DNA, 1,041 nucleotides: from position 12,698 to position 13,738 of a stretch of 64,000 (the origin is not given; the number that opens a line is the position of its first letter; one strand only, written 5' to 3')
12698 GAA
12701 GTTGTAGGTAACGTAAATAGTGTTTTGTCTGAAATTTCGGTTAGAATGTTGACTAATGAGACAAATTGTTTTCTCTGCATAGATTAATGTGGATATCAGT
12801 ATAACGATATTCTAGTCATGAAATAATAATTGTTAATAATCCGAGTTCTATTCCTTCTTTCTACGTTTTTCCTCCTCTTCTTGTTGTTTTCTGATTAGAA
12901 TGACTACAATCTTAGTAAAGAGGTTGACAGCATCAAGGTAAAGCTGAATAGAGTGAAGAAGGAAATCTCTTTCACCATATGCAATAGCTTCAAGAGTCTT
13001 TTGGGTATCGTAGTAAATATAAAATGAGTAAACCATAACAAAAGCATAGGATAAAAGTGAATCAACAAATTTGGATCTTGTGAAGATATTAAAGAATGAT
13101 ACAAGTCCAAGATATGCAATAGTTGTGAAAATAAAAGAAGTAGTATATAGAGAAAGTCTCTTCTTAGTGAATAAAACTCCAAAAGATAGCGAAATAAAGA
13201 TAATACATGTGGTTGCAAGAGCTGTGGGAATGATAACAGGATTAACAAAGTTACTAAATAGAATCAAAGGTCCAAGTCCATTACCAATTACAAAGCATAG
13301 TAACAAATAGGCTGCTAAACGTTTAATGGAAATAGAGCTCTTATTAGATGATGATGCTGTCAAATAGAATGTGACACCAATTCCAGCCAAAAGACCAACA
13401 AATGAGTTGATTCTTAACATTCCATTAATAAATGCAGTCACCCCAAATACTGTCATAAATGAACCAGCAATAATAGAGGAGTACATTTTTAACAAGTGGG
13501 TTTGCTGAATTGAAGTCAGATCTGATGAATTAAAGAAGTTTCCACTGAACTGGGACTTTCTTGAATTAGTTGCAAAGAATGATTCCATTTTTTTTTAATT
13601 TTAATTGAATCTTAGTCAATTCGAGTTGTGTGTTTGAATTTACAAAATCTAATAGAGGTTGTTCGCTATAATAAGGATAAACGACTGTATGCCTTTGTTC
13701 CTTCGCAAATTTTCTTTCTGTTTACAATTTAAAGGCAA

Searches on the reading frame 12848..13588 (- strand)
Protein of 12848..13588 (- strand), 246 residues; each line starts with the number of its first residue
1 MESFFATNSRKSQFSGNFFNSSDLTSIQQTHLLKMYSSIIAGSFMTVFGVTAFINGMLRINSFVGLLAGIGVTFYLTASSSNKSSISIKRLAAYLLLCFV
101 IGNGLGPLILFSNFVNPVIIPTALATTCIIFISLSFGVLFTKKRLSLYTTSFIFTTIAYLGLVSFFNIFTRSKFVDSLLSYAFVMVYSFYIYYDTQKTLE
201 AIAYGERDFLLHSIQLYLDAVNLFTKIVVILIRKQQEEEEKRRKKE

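Call 42: search_protein_families(library=pfam, proteins=[window:12848-13588:-], max_evalue=0.01)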
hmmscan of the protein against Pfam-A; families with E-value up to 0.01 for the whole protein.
window:12848-13588:- (246 aa): 1 family
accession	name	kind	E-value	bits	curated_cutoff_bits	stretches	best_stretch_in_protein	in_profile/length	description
PF01027.25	Bax1-I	-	8.6e-34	117.6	34.1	1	29-231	1-207/207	Inhibitor of apoptosis-promoting Bax1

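Call 59: find_homologous_proteins(query=window:12848-13588:-, max_evalue=1e-30)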
Query window:12848-13588:- (246 aa): 10 proteins with E <= 1e-30 among 961 candidates.
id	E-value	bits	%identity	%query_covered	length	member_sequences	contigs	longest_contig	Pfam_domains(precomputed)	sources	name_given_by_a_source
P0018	4.4e-148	509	100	100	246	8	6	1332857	PF01027.27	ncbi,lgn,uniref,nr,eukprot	ncbi:Bax inhibitor-1 (BI-1). integral membrane protien with 6 or more transmembrane domains [Cryptos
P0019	8.5e-136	469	89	100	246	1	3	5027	PF01027.27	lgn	-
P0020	3.2e-132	457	88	96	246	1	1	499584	PF01027.27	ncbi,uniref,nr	ncbi:Bax inhibitor-1 [Cryptosporidium canis]|uniref:Bax inhibitor-1 n=1 Tax=Cryptosporidium canis Ta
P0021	1.2e-125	436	82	100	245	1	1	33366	PF01027.27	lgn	-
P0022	1.5e-125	435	81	100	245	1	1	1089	PF01027.27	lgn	-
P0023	4.1e-123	427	80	100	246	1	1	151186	PF01027.27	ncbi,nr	ncbi:putative bax inhibitor 1 [Cryptosporidium felis]|nr:putative bax inhibitor 1 [Cryptosporidium f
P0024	2.1e-103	363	68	99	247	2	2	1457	PF01027.27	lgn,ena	-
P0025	6.2e-103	362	66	99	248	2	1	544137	PF01027.27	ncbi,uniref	ncbi:bax inhibitor [Cryptosporidium xiaoi]|uniref:Bax inhibitor n=1 Tax=Cryptosporidium xiaoi TaxID=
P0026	5.6e-99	349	65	99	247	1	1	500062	PF01027.27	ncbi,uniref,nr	ncbi:bax inhibitor-1 [Cryptosporidium ryanae]|uniref:bax inhibitor-1 n=1 Tax=Cryptosporidium ryanae 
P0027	9.5e-82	292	55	100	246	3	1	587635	PF01027.27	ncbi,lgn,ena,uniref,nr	ncbi:hypothetical protein cand_027170 [Cryptosporidium andersoni]|uniref:Bax inhibitor 1 n=1 Tax=Cry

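Call 60: find_encoding_contigs(protein=P0026, flank=10000, max_places=1)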
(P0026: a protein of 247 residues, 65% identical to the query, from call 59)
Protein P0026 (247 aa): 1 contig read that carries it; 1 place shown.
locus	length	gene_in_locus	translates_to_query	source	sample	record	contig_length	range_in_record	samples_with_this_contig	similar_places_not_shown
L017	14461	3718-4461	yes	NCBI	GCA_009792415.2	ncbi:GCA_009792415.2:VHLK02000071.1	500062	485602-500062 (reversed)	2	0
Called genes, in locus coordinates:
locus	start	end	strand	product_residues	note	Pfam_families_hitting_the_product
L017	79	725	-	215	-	PF03024:Folate_rec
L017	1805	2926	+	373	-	PF00579:tRNA-synt_1b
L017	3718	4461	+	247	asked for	PF01027:Bax1-I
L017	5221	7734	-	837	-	-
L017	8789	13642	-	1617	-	-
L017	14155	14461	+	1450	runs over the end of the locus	PF08514:STAG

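Call 76: list_cluster_members(proteins=[window:12848-13588:-, window:24887-29221:+, window:29430-30734:+, window:36998-38797:+, window:47165-48298:-, window:55984-57660:-, window:49056-50915:-, window:53568-55952:+, window:20126-22366:+])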
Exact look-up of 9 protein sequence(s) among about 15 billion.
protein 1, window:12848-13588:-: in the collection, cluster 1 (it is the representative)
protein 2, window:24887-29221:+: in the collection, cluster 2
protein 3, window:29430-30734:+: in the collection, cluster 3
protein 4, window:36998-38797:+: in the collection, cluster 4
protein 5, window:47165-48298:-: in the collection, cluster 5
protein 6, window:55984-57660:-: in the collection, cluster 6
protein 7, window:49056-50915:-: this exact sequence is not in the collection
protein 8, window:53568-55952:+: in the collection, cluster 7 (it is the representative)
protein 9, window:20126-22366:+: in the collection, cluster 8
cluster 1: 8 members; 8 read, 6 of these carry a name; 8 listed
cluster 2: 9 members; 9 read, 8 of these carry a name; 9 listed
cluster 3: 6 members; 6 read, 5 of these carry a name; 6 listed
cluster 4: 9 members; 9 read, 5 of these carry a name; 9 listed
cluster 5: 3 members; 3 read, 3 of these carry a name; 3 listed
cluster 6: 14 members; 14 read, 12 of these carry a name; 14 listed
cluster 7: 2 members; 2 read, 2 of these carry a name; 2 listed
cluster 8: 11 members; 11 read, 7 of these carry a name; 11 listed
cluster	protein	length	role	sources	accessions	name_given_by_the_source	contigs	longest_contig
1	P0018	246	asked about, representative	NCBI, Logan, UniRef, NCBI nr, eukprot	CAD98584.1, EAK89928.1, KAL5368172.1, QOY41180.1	Bax inhibitor-1 (BI-1). integral membrane protien with 6 or more transmembrane domains ... | Bax inhibitor-1 n=2 Tax=Cryptosporidium parvum TaxID=5807 RepID=Q5CX10_CRYPI | QOY41180.1 hypothetical protein CPATCC_002835 [Cryptosporidium parvum]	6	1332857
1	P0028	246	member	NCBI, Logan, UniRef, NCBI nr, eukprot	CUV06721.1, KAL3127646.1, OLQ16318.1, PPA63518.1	unnamed protein product [Cryptosporidium hominis] | Bax inhibitor 1-related protein n=1 Tax=Cryptosporidium hominis TaxID=237895 ... | bax inhibitor-1 [Cryptosporidium hominis TU502]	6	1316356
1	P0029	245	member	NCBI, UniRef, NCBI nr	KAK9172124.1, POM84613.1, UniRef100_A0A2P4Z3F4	Inhibitor of apoptosis-promoting Bax1 family protein [Cryptosporidium meleagridis] | Inhibitor of apoptosis-promoting Bax1 family protein n=1 Tax=Cryptosporidium meleagridis ...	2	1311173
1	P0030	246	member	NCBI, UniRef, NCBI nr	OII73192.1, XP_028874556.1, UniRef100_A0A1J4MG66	BAX inhibitor-1 [Cryptosporidium ubiquitum] | BAX inhibitor-1 n=1 Tax=Cryptosporidium ubiquitum TaxID=857276 RepID=A0A1J4MG66_9CRYT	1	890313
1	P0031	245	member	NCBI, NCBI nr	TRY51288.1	Bax inhibitor 1-related protein [Cryptosporidium tyzzeri]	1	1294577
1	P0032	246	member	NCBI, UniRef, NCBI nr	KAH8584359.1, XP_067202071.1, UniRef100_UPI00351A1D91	Bax inhibitor-1 integral membrane protein with 6 or more transmembrane domains ... | Bax inhibitor-1 integral membrane protein with 6 or more transmembrane domains n=1 ...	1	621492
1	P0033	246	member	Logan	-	-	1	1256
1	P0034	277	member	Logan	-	-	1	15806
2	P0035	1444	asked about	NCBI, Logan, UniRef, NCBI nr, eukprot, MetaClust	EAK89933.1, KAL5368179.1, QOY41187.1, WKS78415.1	protein with C-terminal RCC1 domain [Cryptosporidium parvum Iowa II] | Protein with C-terminal RCC1 domain n=2 Tax=Cryptosporidium parvum TaxID=5807 ... | QOY41187.1 hypothetical protein CPATCC_002844 [Cryptosporidium parvum]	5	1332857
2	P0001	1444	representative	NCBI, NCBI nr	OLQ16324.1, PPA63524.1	Regulator of chromosome condensation (RCC1) repeat family protein [Cryptosporidium ... | Regulator of chromosome condensation (RCC1) repeat [Cryptosporidium hominis]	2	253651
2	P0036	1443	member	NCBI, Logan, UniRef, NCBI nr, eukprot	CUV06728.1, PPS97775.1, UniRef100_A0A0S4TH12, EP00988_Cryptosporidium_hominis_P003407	unnamed protein product [Cryptosporidium hominis] | Regulator of chromosome condensation 1/beta-lactamase-inhibitor protein II n=2 ... | Regulator of chromosome condensation 1/beta-lactamase-inhibitor protein II ...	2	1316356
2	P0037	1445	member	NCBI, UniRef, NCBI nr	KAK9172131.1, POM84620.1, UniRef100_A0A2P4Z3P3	Regulator of chromosome condensation (RCC1) repeat family protein [Cryptosporidium ... | Regulator of chromosome condensation (RCC1) repeat family protein n=1 Tax=Cryptosporidium ...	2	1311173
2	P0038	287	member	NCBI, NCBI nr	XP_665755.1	hypothetical protein [Cryptosporidium hominis TU502]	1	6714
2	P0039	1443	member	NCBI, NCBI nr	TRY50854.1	Regulator of chromosome condensation 1/beta-lactamase-inhibitor protein II ...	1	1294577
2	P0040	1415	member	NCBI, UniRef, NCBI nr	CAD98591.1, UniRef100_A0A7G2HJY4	uvb-resistance protein, possible [Cryptosporidium parvum] | Uvb-resistance protein, possible n=1 Tax=Cryptosporidium parvum TaxID=5807 ...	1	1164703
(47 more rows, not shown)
